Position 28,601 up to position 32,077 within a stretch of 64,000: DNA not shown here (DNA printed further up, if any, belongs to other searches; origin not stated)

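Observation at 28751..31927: Permease fused to a CRTAC1-like FG-GAP/ASPIC domain, inserted antisense in the middle of a Dpp/Opp-type ABC operon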

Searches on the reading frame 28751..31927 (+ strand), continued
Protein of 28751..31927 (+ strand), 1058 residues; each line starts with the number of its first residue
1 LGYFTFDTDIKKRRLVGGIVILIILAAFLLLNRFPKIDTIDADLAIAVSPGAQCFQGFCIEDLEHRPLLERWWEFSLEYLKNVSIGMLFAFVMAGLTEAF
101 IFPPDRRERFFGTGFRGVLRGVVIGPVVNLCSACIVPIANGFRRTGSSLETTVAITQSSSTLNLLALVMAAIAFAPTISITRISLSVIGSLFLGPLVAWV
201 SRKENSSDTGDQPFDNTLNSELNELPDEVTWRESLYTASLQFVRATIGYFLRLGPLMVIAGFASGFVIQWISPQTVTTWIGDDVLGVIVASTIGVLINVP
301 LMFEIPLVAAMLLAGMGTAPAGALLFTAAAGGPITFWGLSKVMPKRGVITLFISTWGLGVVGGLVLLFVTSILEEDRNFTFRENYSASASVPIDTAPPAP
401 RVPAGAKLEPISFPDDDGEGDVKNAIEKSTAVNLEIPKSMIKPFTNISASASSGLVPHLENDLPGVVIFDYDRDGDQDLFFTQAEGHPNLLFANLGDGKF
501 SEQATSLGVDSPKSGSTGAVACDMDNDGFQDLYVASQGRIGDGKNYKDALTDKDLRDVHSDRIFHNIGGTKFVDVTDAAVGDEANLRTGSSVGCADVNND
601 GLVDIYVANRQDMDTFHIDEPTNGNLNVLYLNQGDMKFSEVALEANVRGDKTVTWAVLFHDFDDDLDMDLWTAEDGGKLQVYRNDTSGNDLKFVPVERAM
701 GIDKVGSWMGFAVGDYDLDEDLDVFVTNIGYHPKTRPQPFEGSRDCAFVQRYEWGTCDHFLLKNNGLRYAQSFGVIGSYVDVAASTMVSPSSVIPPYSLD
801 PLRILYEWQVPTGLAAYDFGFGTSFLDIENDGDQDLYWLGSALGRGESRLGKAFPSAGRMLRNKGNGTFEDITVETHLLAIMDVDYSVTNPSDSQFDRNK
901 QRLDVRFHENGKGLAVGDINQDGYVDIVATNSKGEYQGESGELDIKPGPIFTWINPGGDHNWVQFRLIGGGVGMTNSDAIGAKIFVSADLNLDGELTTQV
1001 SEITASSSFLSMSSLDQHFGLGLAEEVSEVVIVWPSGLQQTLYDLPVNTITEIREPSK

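Call 29: predict_structure(alignment_id=A1)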
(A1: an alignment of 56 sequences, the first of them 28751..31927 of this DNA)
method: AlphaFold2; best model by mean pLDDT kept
length: 1058 residues; sequences in the alignment: 56
mean_pLDDT: 79.0   pTM: 0.64
mean pLDDT of the five models: 79.0, 78.8, 78.3, 77.8, 76.9
residues with pLDDT >= 90: 369; 70-90: 421; 50-70: 158; < 50: 110
segments of 3 or more residues with pLDDT < 50: 1-4, 33-38, 46-52, 107-111, 206-227, 375-378, 382-434
pLDDT, mean of each block of 10 residues (from residue 1): 57 83 79 51 47 54 67 81 78 81 59 62 63 61 65 65 58 61 67 72 51 40 52 83 85 80 77 74 86 71 64 78 77 61 74 85 84 59 39 31 39 44 38 55 88 85 91 92 94 90 94 89 93 92 88 92 94 96 92 93 94 66 82 94 93 89 92 89 90 93 90 92 93 84 76 88 90 85 94 88 85 90 91 92 78 86 91 93 87 89 87 87 92 83 87 92 93 88 96 93 79 83 96 94 95 92
secondary structure, 60 per line:
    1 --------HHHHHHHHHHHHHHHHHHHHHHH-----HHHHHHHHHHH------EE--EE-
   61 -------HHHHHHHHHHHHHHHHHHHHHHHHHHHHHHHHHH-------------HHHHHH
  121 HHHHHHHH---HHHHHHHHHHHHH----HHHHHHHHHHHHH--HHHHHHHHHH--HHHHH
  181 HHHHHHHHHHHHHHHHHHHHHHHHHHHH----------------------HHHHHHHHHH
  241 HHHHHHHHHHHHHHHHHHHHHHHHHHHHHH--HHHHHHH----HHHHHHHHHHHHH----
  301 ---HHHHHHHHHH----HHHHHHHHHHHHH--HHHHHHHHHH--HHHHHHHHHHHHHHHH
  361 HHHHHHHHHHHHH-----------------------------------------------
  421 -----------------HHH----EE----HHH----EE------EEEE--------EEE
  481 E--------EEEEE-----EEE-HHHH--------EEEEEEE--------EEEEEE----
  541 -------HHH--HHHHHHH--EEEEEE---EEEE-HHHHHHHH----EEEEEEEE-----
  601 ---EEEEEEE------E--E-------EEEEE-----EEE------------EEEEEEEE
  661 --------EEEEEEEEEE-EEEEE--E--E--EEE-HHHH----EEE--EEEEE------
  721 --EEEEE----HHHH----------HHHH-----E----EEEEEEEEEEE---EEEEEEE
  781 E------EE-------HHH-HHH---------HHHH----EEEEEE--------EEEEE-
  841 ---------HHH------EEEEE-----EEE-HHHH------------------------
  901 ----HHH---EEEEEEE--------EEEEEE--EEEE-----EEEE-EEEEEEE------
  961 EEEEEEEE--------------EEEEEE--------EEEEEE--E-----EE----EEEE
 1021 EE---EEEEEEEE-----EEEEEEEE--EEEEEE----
elements in order (helices of 4 or more, strands of 3 or more residues): H9-31 H37-47 H68-101 H115-128 H132-144 H149-161 H164-173 H176-208 H231-270 H273-279 H284-296 H304-313 H318-330 H333-342 H345-373 E466-469 E478-481 E490-494 E500-502 H504-507 E516-522 E531-536 H553-559 E562-567 E571-574 H576-583 E588-595 E604-610 E628-632 E638-640 E653-660 E669-678 E680-684 E693-695 H697-700 E705-707 E710-714 E723-727 H732-735 H746-749 E760-770 E774-781 H813-816 E821-826 E835-839 E859-863 E869-871 H873-876 E911-917 E926-931 E934-937 E943-946 E948-954 E961-968 E983-988 E997-1002 E1017-1022 E1026-1033 E1039-1046 E1049-1054

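Call 33: fold_search(model_id=the predicted structure, library=pdb)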
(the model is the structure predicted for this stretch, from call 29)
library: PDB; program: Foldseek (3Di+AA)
matches with E <= 10: 727; with E <= 0.001: 117
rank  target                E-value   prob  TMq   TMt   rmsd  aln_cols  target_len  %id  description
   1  9etn_A                1.1e-27  1.00  0.39  0.72   5.3       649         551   19  Crystal structure of murine CRTAC1 (released 2024-07-31)
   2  4a7y                  1.1e-06  1.00  0.26  0.31  13.1       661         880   10  Active site metal depleted aldos-2-ulose dehydratase (released 2012-03-21)
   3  8zdg_A                2.4e-06  1.00  0.23  0.26  19.1       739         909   10  Cryo-EM structure of the integrin avb3 with CWHM-12, conformation 1 (released 2025-10-22)
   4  8oxz_P                2.7e-06  1.00  0.24  0.38  17.3       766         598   12  Rat alpha5beta1 integrin, headpiece (released 2024-11-13)
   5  7y1t_A                4.5e-06  1.00  0.23  0.40  16.2       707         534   11  Complex of integrin alphaV/beta8 and L-TGF-beta1 at a ratio of 1:2 (released 2022-08-31)
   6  6om1_A                6.6e-06  1.00  0.22  0.36  17.8       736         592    9  Crystal structure of an atypical integrin (released 2019-12-11)
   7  9iuj_A                6.6e-06  1.00  0.22  0.30  19.7       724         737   10  Integrin alpha-v beta-3 in complex with rhodostomin (released 2025-07-30)
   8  4mmz_A                7.6e-06  1.00  0.22  0.25  19.3       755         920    9  Integrin AlphaVBeta3 ectodomain bound to an antagonistic tenth domain of Fibronectin (released 2014-03-26)
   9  9cz7_A                8.0e-06  1.00  0.21  0.35  20.3       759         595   10  Crystal structure of integrin avb6 headpiece in complex with compound 12 (released 2024-11-13)
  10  8xez_A                8.8e-06  1.00  0.23  0.26  19.3       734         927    9  Cryo-EM structure of integrin ITGAV/ITGB3 complex, conformation 5 (released 2024-12-18)
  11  6om1_G                8.8e-06  1.00  0.22  0.35  19.8       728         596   10  Crystal structure of an atypical integrin (released 2019-12-11)
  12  6om1_C                9.3e-06  1.00  0.22  0.36  18.8       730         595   10  Crystal structure of an atypical integrin (released 2019-12-11)
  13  4um9_A                1.1e-05  1.00  0.22  0.35  20.1       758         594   10  Crystal structure of alpha V beta 6 with peptide (released 2014-11-12)
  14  4um8_C                1.2e-05  1.00  0.22  0.37  20.1       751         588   10  Crystal structure of alpha V beta 6 (released 2014-11-12)
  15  5nem_A                1.7e-05  1.00  0.23  0.38  20.1       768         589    9  Localised reconstruction of alpha v beta 6 bound to Foot and Mouth Disease Virus O PanAsia - Pose A. (released 2017-06-21)
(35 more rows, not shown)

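Call 53: find_related_loci(query=A1, collection=metagenome_contigs, flank=10000)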
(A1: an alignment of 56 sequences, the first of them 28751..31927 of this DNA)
Query A1 (1058 aa) in metagenome_contigs; peptide patterns used: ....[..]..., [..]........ (x = any residue, [..] = any of these).
424 stretches matched a pattern; 204 encode a relative of the query (tblastn E <= 1e-3); the best 80 are kept; 80 distinct loci.
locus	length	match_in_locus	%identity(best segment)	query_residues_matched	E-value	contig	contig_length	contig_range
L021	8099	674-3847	94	1-1058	0e+0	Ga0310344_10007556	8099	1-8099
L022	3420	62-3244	76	6-1058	0e+0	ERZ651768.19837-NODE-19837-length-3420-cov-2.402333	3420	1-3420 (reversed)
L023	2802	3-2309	93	290-1058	0e+0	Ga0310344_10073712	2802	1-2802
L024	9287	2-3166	64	7-1057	0e+0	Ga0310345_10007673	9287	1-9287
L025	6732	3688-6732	63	3-1013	0e+0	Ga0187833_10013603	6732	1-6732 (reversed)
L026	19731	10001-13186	53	6-1058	0e+0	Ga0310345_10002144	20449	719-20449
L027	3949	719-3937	50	6-1058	0e+0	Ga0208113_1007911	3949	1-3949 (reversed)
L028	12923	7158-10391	52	4-1058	0e+0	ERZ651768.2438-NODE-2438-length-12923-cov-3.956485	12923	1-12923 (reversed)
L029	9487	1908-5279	45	6-1057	0e+0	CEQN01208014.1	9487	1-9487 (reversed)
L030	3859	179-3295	47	6-1058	0e+0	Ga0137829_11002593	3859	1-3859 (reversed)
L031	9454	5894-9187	44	6-1058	0e+0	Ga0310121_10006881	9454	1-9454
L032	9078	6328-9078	49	4-909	0e+0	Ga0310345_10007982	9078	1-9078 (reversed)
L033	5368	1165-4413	43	6-1058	0e+0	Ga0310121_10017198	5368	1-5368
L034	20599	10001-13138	43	6-1048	0e+0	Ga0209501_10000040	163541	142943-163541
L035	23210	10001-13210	43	11-1058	0e+0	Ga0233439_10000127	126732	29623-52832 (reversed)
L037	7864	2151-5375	43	6-1058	0e+0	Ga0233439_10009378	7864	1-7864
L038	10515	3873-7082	43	11-1058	0e+0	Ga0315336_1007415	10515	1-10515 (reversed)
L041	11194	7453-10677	43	6-1058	0e+0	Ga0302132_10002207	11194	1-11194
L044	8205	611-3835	43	6-1058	0e+0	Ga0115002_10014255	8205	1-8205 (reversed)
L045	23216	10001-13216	43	6-1058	0e+0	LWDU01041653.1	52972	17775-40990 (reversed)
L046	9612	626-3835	42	11-1058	0e+0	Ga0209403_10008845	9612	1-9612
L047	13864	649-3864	43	6-1058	0e+0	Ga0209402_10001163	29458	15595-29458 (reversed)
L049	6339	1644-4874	42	12-1058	0e+0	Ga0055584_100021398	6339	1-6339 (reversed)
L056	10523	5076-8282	42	6-1058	0e+0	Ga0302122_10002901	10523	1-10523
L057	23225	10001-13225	41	6-1058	0e+0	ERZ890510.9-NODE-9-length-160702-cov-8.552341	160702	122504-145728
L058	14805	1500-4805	38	1-1058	0e+0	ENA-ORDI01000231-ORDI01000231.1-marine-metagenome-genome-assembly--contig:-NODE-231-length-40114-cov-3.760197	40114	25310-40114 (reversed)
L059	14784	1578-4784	42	6-1058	0e+0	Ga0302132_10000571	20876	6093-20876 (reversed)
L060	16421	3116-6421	38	1-1058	0e+0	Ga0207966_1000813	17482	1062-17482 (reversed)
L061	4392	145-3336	43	11-1058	0e+0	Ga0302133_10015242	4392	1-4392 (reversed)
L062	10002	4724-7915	43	11-1058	0e+0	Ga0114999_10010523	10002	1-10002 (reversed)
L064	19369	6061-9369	38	1-1058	0e+0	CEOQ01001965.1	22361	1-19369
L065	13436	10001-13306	38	1-1058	0e+0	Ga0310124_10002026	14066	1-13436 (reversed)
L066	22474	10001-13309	38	1-1058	0e+0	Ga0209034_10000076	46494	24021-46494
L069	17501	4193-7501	37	1-1058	0e+0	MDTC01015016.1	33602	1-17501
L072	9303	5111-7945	44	7-1056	0e+0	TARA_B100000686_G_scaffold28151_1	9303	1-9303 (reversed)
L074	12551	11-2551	44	241-1058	0e+0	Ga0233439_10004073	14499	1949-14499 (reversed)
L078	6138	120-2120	49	435-1058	0e+0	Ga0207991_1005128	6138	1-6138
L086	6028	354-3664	45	6-1058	1e-169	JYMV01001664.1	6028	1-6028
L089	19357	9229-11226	46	435-1058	2e-168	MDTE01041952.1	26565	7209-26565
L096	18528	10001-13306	38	1-1058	0e+0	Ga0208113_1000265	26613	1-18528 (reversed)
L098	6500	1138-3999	33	6-1058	6e-145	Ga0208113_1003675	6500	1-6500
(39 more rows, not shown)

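Call 77: search_protein_families(library=pfam, proteins=[L072:5006-7948:+, L089:13352-15121:+, L089:9052-11229:+, L089:15152-16567:+, L089:12101-13168:-, L089:11246-12055:-, L072:2979-4982:+, L072:7957-9243:-], max_evalue=0.001)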
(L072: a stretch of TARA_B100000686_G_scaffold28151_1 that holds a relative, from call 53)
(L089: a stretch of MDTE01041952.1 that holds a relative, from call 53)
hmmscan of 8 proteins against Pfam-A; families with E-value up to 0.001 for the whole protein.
L072:5006-7948:+ (980 aa): 4 families
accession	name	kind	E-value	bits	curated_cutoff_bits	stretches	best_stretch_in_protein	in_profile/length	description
PF13517.12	FG-GAP_3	-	3.5e-42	143.3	26.9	5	670-731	1-60/61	FG-GAP-like repeat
PF03773.19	ArsP_1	-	1.2e-21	77.6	32.3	1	114-393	18-292/294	Predicted permease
PF07593.17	UnbV_ASPIC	-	6.7e-15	55.2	23.4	1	908-974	1-66/68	ASPIC and UnbV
PF01839.29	FG-GAP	-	2.6e-13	50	22.1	0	776-793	1-18/37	FG-GAP repeat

L089:13352-15121:+ (589 aa): 1 family
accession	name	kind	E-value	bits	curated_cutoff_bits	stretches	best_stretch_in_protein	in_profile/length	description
PF03773.19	ArsP_1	-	9.9e-23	81.2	32.3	1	124-398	18-291/294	Predicted permease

L089:9052-11229:+ (725 aa): 3 families
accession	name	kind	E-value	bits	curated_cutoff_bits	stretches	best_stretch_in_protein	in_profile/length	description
PF13517.12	FG-GAP_3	-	3.1e-37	127.4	26.9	3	97-161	1-61/61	FG-GAP-like repeat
PF07593.17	UnbV_ASPIC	-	4.4e-18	65.4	23.4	1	646-718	1-67/68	ASPIC and UnbV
PF01839.29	FG-GAP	-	1.8e-15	56.8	22.1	2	572-593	4-25/37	FG-GAP repeat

L089:15152-16567:+ (471 aa): 5 families
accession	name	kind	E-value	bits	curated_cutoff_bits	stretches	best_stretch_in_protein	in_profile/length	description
PF00805.28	Pentapeptide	-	1e-91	300.3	20.2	11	239-273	1-35/40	Pentapeptide repeats (8 copies)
PF13599.13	Pentapeptide_4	-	1.2e-44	150.6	38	5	392-453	15-76/78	Pentapeptide repeat region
PF13576.12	Pentapeptide_3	-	2.1e-30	105.1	27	2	402-443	3-47/48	Pentapeptide repeats (9 copies)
PF25296.1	Decapeptide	-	5.5e-09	36.2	45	1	399-443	6-50/74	Decapeptide repeat region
PF05264.16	CfAFP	-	5.4e-05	23.7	25.9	0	47-121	50-124/137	Choristoneura fumiferana antifreeze protein (CfAFP)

L089:12101-13168:- (355 aa): 2 families
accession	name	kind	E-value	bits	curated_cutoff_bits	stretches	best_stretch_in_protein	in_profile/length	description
PF05544.16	Pro_racemase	-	6.1e-116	387.5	27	1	10-345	2-325/325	Proline racemase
PF01678.24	DAP_epimerase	-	0.0006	20.3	34.7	0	49-138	27-112/121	Diaminopimelate epimerase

L089:11246-12055:- (269 aa): 2 families
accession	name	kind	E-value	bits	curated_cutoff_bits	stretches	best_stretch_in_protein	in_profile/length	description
PF03807.23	F420_oxidored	-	1.5e-14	54.8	21.6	1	2-93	1-92/94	NADP oxidoreductase coenzyme F420-dependent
PF14748.11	P5CR_dimer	-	2.5e-06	28.1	25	1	165-252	15-101/105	Pyrroline-5-carboxylate reductase dimerisation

L072:2979-4982:+ (667 aa): 1 family
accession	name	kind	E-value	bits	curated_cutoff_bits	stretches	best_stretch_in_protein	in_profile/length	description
PF00496.27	SBP_bac_5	-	9.1e-58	196.6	32.4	1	198-561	4-351/368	Bacterial extracellular solute-binding proteins, family 5 Middle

L072:7957-9243:- (428 aa): 5 families
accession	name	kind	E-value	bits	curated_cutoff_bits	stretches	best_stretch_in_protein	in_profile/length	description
PF13360.13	PQQ_2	-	1.5e-64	218.3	27.6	3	83-275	17-224/233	Outer membrane protein assembly factor BamB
PF13570.13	Beta-prop_ACSF4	-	1.4e-45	156.6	133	3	77-178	121-223/329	Beta-alanine-activating enzyme, beta-propeller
PF01011.28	PQQ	-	6.3e-21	75.1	26.7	2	90-126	48-84/595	Glucose/ethanol/alcohol dehydrogenase, beta-propeller domain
PF25293.1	Beta-prop_EMC1_N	-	1.8e-05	25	34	0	100-204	32-144/219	EMC1 N-terminal beta-propeller domain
PF24807.1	WD40_CDC20-Fz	-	0.00015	21.6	200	0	138-277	62-187/292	CDC20/Fizzy WD40 domain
